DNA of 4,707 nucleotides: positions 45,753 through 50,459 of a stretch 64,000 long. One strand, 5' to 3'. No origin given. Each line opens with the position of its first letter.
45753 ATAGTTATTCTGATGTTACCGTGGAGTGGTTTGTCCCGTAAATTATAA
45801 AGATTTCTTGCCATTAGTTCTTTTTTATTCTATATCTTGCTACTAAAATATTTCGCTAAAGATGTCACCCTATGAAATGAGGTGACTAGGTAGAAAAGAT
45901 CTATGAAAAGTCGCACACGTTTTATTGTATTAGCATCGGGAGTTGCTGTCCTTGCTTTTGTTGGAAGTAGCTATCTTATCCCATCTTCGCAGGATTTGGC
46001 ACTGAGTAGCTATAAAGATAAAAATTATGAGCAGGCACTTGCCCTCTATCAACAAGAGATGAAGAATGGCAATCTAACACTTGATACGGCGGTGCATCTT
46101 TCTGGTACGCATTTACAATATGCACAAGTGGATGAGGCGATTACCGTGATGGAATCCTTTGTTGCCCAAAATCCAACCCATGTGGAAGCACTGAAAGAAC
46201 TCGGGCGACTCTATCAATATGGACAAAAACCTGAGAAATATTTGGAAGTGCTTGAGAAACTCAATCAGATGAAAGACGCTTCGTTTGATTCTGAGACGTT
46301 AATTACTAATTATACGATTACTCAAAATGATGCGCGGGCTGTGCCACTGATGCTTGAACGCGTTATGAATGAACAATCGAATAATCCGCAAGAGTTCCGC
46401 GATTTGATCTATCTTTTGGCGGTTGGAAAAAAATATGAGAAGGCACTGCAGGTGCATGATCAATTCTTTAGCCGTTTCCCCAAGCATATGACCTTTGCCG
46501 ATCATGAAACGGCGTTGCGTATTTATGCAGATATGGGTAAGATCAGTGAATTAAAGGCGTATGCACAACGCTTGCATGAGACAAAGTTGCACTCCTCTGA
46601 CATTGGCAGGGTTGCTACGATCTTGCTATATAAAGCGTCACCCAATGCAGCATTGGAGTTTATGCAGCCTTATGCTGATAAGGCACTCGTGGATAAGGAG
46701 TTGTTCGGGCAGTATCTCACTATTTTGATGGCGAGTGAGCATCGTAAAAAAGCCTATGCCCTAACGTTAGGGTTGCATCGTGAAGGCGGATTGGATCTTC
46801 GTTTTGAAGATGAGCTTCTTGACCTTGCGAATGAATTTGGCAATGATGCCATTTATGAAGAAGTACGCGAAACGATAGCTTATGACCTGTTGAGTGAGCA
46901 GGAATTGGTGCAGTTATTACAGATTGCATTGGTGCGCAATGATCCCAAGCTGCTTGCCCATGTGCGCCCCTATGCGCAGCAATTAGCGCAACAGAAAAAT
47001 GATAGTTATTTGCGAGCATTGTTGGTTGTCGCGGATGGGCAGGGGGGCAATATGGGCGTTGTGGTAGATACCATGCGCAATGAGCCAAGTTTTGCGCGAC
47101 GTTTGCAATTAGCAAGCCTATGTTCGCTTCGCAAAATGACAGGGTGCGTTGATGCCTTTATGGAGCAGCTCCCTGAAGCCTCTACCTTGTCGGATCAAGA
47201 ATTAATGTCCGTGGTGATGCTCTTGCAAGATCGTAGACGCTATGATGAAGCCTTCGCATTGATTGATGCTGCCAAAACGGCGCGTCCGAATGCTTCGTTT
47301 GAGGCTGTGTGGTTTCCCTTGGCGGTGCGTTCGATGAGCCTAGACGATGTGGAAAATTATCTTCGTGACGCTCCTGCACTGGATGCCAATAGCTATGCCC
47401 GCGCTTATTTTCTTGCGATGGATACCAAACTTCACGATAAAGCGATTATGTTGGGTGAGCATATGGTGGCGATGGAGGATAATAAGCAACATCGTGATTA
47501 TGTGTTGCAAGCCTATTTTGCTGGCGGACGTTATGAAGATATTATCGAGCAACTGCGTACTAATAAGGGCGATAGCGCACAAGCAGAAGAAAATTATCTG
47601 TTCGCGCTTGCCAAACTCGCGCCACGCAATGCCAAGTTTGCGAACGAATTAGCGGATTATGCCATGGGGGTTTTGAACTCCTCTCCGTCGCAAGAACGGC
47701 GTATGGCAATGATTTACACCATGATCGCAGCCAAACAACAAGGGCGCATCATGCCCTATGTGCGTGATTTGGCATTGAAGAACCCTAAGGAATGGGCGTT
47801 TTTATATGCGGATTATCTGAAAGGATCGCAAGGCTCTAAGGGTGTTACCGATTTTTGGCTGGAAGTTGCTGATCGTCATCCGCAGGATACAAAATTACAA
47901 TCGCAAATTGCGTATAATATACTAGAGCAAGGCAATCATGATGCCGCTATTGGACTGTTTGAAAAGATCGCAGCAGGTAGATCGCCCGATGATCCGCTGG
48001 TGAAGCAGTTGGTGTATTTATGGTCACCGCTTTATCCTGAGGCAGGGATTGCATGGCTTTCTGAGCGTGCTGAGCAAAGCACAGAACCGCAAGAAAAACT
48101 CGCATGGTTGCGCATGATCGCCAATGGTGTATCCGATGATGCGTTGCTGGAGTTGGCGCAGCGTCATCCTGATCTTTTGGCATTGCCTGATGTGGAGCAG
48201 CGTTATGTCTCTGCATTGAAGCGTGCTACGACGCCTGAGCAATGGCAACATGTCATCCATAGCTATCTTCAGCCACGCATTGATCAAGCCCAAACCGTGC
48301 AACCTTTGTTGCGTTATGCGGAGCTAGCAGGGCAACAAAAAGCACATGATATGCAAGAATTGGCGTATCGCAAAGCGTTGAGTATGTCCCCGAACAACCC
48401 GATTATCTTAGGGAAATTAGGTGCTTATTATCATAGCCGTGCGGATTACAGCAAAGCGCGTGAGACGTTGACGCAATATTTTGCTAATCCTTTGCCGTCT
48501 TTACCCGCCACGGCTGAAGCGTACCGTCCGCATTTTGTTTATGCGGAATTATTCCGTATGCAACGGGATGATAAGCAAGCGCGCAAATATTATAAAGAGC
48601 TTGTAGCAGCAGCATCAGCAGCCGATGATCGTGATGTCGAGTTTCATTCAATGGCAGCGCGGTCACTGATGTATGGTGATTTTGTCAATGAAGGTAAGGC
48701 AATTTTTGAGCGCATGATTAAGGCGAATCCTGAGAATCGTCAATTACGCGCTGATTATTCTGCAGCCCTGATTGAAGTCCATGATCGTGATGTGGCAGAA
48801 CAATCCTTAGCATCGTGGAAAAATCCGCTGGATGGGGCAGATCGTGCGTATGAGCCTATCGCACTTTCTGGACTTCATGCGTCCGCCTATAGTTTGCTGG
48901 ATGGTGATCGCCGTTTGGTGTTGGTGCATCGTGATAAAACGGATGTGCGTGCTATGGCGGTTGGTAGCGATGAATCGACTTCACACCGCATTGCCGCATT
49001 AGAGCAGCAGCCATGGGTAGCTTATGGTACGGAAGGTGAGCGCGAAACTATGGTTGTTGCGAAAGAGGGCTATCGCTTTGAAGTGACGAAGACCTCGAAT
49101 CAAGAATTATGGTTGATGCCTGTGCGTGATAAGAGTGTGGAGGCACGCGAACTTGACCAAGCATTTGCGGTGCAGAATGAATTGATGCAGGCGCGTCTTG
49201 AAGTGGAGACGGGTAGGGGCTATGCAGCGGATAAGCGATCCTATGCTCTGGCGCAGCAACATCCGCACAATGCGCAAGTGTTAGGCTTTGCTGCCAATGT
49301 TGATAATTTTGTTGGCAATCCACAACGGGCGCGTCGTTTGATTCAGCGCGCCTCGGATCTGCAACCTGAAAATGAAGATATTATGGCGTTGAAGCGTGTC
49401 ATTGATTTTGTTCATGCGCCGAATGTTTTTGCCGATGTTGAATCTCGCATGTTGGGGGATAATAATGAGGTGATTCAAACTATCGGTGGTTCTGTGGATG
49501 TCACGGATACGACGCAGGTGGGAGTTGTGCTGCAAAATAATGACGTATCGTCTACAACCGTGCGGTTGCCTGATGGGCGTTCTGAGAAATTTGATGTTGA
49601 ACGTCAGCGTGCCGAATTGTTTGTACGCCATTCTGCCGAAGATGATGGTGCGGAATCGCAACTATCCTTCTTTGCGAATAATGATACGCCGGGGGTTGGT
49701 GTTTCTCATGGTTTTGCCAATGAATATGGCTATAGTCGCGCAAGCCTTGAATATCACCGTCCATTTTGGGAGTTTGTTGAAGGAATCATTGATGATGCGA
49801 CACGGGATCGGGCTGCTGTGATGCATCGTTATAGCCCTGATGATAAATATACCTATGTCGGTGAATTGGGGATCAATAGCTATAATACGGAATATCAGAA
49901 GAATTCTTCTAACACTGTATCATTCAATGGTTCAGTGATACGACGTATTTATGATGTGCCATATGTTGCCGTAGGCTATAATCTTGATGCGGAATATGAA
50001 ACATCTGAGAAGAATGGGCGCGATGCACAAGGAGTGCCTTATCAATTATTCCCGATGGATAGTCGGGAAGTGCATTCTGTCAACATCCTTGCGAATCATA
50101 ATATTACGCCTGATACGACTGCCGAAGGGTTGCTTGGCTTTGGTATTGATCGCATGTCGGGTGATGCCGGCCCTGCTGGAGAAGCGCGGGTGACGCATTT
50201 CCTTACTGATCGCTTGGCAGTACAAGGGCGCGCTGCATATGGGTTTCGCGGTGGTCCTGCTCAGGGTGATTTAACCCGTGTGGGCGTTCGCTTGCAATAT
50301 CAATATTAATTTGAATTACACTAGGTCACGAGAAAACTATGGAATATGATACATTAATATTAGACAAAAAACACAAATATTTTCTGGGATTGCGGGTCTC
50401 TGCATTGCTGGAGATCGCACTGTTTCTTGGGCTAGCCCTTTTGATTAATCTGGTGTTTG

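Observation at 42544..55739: Pel-type exopolysaccharide locus with split PelA, no PelC and an enlarged PelB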

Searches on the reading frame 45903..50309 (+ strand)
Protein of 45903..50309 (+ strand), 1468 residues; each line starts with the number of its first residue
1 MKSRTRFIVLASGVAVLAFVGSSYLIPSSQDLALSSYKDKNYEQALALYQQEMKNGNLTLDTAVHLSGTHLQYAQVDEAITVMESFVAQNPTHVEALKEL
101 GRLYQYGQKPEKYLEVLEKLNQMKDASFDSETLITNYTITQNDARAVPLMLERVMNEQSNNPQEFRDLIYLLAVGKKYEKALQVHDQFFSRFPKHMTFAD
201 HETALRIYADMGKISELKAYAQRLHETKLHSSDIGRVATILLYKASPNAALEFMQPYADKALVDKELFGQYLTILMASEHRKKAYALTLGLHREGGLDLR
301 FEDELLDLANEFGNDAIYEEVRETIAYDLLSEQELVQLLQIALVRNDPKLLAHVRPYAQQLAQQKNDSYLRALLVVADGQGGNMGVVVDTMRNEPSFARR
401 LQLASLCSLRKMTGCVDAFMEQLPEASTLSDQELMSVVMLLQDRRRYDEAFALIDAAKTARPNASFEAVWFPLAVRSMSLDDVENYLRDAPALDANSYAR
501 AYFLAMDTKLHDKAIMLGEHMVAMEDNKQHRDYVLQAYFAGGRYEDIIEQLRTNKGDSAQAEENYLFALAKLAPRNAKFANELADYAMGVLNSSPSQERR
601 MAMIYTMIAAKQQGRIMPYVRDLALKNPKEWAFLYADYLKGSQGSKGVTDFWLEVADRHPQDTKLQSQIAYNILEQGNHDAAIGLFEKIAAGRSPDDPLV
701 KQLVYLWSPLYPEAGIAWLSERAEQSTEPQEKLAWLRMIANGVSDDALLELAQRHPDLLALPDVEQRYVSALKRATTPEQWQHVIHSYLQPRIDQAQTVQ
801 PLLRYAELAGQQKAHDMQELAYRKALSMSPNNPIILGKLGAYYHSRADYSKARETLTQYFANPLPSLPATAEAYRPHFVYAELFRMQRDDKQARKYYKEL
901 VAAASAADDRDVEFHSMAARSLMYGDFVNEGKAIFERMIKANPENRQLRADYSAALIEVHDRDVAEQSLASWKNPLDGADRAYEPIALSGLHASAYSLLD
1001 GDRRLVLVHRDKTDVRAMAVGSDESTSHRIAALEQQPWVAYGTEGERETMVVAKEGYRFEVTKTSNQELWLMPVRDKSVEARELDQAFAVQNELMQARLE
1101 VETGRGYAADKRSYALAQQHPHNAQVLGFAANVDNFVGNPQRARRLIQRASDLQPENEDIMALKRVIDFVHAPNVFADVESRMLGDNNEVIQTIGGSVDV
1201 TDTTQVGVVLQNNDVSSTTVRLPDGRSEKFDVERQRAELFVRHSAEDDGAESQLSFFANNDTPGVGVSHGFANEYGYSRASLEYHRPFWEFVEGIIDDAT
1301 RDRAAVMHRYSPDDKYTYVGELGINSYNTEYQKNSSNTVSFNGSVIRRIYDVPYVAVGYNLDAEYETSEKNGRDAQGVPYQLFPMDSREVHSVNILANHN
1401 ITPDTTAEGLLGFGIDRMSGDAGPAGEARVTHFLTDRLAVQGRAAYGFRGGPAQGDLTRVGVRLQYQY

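Call 3: search_protein_families(library=pfam, proteins=[window:45903-50309:+], max_evalue=0.01)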
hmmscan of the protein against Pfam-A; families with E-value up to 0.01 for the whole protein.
window:45903-50309:+ (1468 aa): 9 families
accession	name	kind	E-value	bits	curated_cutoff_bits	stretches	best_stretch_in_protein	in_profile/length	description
PF13428.12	TPR_14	-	2e-11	43.8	23.5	0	66-103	7-44/44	Tetratricopeptide repeat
PF14559.12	TPR_19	-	1.9e-09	38.1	25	0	38-98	3-62/68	Tetratricopeptide repeat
PF12895.13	ANAPC3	-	5.5e-08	33.4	27.2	1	32-84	29-80/82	Anaphase-promoting complex, cyclosome, subunit 3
PF13431.12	TPR_17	-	2.7e-07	30.8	24.4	1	821-854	1-34/34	Tetratricopeptide repeat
PF13432.12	TPR_16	-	1.5e-06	29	32.7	0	847-906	11-63/65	Tetratricopeptide repeat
PF13424.12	TPR_12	-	1.4e-05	25.6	30.1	0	40-82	24-67/77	Tetratricopeptide repeat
PF23914.1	TPR_CcmH_CycH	-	0.00065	20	42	0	654-698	112-156/158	Cytochrome c-type biogenesis protein H TPR domain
PF07719.23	TPR_2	-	0.0045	17.5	27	0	32-51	7-26/34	Tetratricopeptide repeat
PF14853.12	Fis1_TPR_C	-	0.0061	17.2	25.3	0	1141-1168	18-45/53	Fis1 C-terminal tetratricopeptide repeat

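Call 4: search_protein_families(library=ncbifam, proteins=[window:45903-50309:+], max_evalue=0.01)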
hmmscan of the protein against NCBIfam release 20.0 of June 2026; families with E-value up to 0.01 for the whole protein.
window:45903-50309:+ (1468 aa): 5 families
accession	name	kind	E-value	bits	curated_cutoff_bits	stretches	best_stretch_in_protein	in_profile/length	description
TIGR02917.1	PEP_TPR_lipo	equivalog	2.7e-12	45.4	312.2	2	37-250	544-755/899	XrtA/PEP-CTERM system TPR-repeat protein PrsT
NF040959.1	MamA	equivalog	2.3e-08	33.8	200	1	35-129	46-140/204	magnetosome protein MamA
TIGR00540.1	TPR_hemY_coli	hypoth_equivalog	6.5e-08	31.7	142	0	1080-1150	142-212/385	heme biosynthesis-associated TPR protein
NF008756.0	PRK11788.1-4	equivalog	0.00022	20.4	474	1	32-157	186-311/389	lipopolysaccharide assembly protein LapB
TIGR02521.1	type_IV_pilW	equivalog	0.0031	17.1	154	1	804-927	70-185/234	type IV pilus biogenesis/stability protein PilW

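Call 7: search_solved_structures(query=window:45903-50309:+, max_evalue=1, show_alignments=2)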
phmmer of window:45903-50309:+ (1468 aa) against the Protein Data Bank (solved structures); distinct sequences matched with E-value up to 1: 30.
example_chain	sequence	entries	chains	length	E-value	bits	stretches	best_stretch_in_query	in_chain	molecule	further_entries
7obi_A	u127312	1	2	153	2.9e-08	34.9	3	822-873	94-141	CTPR-rv4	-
3asg_A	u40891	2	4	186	0.006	17.3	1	31-128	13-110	MamA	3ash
3as4_A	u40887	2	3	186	0.0063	17.2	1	31-128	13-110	MamA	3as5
3asd_A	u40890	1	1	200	0.0066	17.2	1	30-128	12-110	MamA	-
8bu0_A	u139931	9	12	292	0.012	16.3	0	33-122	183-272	Consensus tetratricopeptide repeat protein | Crystal structure of an 8-repeat consensus TPR superhelix with Zinc. | Monomer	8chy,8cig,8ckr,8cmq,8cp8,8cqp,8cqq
3as8_A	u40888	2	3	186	0.014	16.1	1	31-129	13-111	Magnetosome protein MamA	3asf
1w3b_A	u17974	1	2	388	0.016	15.9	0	808-851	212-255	UDP-N-ACETYLGLUCOSAMINE--PEPTIDE N-ACETYLGLUCOSAMINYLTRANSFERASE 110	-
3kd7_A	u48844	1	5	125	0.018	15.7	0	821-854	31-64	CTPR390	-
1na0_A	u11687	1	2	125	0.021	15.5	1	38-898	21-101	designed protein CTPR3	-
6eou_A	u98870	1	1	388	0.029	15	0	808-851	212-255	UDP-N-acetylglucosamine--peptide N-acetylglucosaminyltransferase 110 kDa subunit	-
9gzg_A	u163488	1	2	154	0.039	14.6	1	821-939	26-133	Engineered CTPR protein with glutamic acids for conductivity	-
6v8e_A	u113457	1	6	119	0.043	14.5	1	807-899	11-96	Designed protein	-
6vfh_A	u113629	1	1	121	0.06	14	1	807-900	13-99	T33_dn10A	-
6vfi_B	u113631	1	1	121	0.064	13.9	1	807-901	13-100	O43_dn18B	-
5hrz_A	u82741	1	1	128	0.081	13.6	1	809-873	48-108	TPR domain protein 1na0C3_3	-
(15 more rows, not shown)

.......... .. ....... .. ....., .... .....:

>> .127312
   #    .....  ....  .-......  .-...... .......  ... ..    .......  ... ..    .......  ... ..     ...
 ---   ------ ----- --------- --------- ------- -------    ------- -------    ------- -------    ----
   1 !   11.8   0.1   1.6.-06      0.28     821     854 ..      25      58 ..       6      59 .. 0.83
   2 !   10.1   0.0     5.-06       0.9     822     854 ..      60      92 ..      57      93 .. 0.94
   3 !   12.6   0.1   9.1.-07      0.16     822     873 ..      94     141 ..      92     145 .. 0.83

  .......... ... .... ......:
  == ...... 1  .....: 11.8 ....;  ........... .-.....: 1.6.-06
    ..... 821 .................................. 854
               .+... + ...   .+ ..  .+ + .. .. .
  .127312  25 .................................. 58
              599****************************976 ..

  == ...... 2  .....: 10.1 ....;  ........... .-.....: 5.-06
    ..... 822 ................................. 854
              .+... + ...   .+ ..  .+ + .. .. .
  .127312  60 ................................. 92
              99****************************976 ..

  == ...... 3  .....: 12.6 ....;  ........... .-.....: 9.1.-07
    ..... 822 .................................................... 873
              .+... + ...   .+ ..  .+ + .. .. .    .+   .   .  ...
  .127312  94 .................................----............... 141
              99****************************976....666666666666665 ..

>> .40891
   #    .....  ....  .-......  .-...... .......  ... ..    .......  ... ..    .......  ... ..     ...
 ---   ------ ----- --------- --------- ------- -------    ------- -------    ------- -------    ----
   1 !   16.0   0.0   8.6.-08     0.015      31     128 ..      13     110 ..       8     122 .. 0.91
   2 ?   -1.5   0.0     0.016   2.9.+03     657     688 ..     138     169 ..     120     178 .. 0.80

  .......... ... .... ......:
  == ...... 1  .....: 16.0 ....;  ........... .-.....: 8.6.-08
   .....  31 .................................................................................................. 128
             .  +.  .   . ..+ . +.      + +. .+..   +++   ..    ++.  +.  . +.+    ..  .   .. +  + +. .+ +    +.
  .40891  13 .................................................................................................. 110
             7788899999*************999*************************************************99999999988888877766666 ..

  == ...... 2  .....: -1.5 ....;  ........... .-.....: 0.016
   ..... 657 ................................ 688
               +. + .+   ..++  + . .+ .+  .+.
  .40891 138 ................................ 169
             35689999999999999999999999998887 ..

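Call 20: find_homologous_proteins(query=window:45903-50309:+, max_evalue=0.00001)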
Query window:45903-50309:+ (1468 aa): 7 proteins with E <= 0.00001 among 8000 candidates.
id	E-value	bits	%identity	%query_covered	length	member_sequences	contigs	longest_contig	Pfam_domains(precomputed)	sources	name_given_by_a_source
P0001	0.0e+0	3301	100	100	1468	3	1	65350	PF14559.13,PF13431.13,PF12895.14,PF13424.13,PF13432.13,PF13428.13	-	-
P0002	0.0e+0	1455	46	100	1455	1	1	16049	PF14559.13,PF12895.14,PF13428.13,PF13429.13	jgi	jgi:Tetratricopeptide repeat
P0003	0.0e+0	1396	44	100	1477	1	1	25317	PF14559.13,PF12895.14,PF13428.13,PF13429.13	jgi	jgi:hypothetical protein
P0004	0.0e+0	1351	43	100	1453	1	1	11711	PF14559.13,PF13431.13,PF12895.14,PF13428.13,PF13429.13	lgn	-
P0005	9.7e-196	671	29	100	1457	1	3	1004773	PF14559.13,PF12895.14,PF13176.13,PF13432.13,PF13428.13,PF07719.24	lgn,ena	-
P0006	1.8e-78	283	23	100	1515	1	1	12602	PF14559.13,PF13431.13,PF13371.13,PF12895.14,PF13432.13,PF13428.13,PF25064.2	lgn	-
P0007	5.1e-73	264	23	100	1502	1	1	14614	PF14559.13,PF13431.13,PF13371.13,PF12895.14,PF13424.13,PF13432.13,PF13428.13,PF13181.13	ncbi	-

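Call 30: find_encoding_contigs(protein=P0005, flank=10000, max_places=2)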
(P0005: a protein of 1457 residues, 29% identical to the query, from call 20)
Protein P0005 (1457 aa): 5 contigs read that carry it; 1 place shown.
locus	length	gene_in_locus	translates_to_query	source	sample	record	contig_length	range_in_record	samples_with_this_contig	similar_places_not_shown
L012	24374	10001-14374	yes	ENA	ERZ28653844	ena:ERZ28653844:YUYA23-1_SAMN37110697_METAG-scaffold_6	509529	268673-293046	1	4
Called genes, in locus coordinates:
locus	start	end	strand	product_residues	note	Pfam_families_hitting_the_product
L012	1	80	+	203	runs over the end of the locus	-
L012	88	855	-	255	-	PF00027:cNMP_binding, PF00498:FHA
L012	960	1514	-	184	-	PF01292:Ni_hydr_CYTB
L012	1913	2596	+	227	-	PF01617:Surface_Ag_2 (faint), PF13505:OMP_b-brl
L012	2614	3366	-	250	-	PF00994:MoCF_biosynth, PF24102:FLAD1_M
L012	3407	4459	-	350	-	-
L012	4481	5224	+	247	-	PF00557:Peptidase_M24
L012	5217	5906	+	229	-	PF20582:UPF0758_N, PF04002:RadC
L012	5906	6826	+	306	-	PF01073:3Beta_HSD, PF01370:Epimerase, PF02719:Polysacc_synt_2, PF04321:RmlD_sub_bind, PF07993:NAD_binding_4 (faint), PF13460:NAD_binding_10, PF16363:GDP_Man_Dehyd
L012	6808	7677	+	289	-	PF03537:Glyco_hydro_114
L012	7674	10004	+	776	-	-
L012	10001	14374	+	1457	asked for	PF07719:TPR_2 (faint), PF13176:TPR_7 (faint), PF13428:TPR_14 (faint), PF13432:TPR_16 (faint), PF14559:TPR_19 (faint), PF12895:ANAPC3 (weak)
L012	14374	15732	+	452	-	PF13492:GAF_3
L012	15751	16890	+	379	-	PF14559:TPR_19 (faint)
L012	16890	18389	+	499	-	PF11997:DUF3492, PF13439:Glyco_transf_4, PF13579:Glyco_trans_4_4 (faint), PF20706:GT4-conflict (weak), PF00534:Glycos_transf_1, PF13692:Glyco_trans_1_4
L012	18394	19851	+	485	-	PF16933:PelG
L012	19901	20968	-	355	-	PF02628:COX15-CtaA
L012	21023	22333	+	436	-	-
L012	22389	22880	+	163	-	PF13441:Gly-zipper_YMGG (weak), PF05433:Rick_17kDa_Anti (weak), PF16998:17kDa_Anti_2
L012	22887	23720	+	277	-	PF00106:adh_short, PF13561:adh_short_C2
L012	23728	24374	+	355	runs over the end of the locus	PF01264:Chorismate_synt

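Call 31: find_encoding_contigs(protein=P0007, flank=10000, max_places=2)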
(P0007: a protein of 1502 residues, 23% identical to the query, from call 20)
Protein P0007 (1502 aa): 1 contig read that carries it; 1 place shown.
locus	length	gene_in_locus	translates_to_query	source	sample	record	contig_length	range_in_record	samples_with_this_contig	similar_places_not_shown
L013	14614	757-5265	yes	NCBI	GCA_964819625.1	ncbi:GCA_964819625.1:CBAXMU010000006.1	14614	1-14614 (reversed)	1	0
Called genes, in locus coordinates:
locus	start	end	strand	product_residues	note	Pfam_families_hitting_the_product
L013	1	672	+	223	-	?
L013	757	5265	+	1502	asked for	PF13432:TPR_16 (faint), PF14559:TPR_19 (faint), PF12895:ANAPC3 (faint), PF13181:TPR_8 (faint), PF13424:TPR_12 (faint), PF13428:TPR_14 (faint), PF13431:TPR_17 (faint), PF13371:TPR_9 (weak)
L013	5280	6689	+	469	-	PF13492:GAF_3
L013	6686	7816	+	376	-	PF13432:TPR_16 (faint), PF14559:TPR_19 (faint), PF07719:TPR_2 (faint), PF12895:ANAPC3 (weak)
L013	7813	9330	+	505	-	PF11997:DUF3492, PF13439:Glyco_transf_4 (weak), PF20706:GT4-conflict (weak), PF00534:Glycos_transf_1, PF13692:Glyco_trans_1_4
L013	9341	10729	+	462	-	PF16933:PelG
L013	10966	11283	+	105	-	PF00550:PP-binding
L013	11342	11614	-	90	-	PF14384:BrnA_antitoxin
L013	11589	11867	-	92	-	PF04365:BrnT_toxin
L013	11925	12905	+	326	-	PF02401:LYTB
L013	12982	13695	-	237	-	PF13103:TonB_2 (weak), PF03544:TonB_C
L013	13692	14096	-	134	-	PF02472:ExbD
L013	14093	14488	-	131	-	PF02472:ExbD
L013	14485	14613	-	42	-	?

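Call 32: find_encoding_contigs(protein=P0006, flank=10000, max_places=2)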
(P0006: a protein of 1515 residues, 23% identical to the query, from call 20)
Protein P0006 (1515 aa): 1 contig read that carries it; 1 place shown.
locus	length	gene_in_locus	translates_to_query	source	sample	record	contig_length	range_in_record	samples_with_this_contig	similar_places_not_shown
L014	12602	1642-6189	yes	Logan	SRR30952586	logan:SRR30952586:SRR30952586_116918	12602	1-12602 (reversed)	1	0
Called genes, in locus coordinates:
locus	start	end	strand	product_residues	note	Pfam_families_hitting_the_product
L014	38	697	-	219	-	PF13650:Asp_protease_2, PF13975:gag-asp_proteas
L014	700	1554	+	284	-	PF03537:Glyco_hydro_114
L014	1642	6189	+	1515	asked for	PF13432:TPR_16 (faint), PF14559:TPR_19 (faint), PF12895:ANAPC3 (faint), PF13428:TPR_14 (faint), PF13431:TPR_17 (faint), PF25064:ARM_TT21_5th (faint), PF13371:TPR_9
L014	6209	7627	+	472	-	PF13492:GAF_3 (faint)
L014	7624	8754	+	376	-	PF13432:TPR_16 (faint), PF12895:ANAPC3 (weak)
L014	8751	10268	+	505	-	PF11997:DUF3492, PF13439:Glyco_transf_4 (weak), PF13579:Glyco_trans_4_4 (faint), PF20706:GT4-conflict (weak), PF00534:Glycos_transf_1, PF13692:Glyco_trans_1_4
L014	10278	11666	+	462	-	PF16933:PelG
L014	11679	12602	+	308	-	?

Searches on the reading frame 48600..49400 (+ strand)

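Call 28: search_protein_families(library=pfam, proteins=[window:48600-49400:+], max_evalue=0.1)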
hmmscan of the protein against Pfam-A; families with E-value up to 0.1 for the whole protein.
window:48600-49400:+ (267 aa): 5 families
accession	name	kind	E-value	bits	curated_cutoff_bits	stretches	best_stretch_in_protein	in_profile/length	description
PF14559.12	TPR_19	-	1.1e-05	26.1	25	2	32-73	10-51/68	Tetratricopeptide repeat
PF13428.12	TPR_14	-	0.00051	20.9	23.5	0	236-262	12-38/44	Tetratricopeptide repeat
PF25474.1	TPR_TmcB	-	0.0012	19.2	27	0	27-71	68-113/125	TmcB, TPR repeats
PF13429.12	TPR_15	-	0.0016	18.3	26.2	0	35-103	168-230/280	Tetratricopeptide repeat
PF23914.1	TPR_CcmH_CycH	-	0.0097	16.2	42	0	21-68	58-105/158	Cytochrome c-type biogenesis protein H TPR domain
